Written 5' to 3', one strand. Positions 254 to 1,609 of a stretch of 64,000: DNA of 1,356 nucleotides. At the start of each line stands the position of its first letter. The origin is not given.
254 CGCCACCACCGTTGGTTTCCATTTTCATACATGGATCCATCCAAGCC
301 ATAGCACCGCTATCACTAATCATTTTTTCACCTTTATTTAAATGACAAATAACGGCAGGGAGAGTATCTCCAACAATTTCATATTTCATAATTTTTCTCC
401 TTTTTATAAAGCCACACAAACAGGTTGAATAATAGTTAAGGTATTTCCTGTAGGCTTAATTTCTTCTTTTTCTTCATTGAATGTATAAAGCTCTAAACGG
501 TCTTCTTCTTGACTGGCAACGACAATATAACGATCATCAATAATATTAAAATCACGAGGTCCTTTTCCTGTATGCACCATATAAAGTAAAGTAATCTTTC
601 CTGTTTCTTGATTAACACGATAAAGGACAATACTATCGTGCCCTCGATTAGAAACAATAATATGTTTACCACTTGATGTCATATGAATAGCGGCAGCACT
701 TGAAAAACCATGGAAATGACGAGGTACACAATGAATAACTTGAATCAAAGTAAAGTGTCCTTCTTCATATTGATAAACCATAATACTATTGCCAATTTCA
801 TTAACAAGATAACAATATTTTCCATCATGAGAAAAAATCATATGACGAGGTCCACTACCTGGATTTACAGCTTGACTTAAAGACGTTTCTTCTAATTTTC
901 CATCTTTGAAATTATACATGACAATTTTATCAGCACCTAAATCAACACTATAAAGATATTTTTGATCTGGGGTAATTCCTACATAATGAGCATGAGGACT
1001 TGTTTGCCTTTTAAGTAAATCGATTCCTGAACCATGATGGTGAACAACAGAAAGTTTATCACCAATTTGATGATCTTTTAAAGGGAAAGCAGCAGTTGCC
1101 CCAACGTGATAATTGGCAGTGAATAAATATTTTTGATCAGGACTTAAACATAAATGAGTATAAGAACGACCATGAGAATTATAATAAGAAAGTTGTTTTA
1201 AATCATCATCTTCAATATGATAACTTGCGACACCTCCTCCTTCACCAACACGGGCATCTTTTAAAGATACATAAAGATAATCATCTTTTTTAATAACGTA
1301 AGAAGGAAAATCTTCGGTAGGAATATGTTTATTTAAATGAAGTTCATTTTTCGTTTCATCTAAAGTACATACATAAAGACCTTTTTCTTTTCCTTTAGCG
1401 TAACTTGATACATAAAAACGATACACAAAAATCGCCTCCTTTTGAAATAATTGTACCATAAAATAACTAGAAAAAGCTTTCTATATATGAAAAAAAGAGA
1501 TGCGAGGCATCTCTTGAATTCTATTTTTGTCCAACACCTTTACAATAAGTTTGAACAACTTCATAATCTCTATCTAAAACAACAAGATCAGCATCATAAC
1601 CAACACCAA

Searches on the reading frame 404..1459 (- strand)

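Call 56: search_protein_families(library=pfam, proteins=[window:404-1459:-], max_evalue=0.001)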
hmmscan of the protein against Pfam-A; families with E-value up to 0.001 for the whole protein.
window:404-1459:- (351 aa): 2 families
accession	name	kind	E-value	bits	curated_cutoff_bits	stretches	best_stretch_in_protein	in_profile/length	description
PF10282.15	Lactonase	-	3.6e-93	313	21.7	1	15-350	2-343/344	Lactonase, 7-bladed beta-propeller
PF08450.18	SGL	-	0.00038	20.6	26.3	0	161-192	140-173/246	SMP-30/Gluconolactonase/LRE-like region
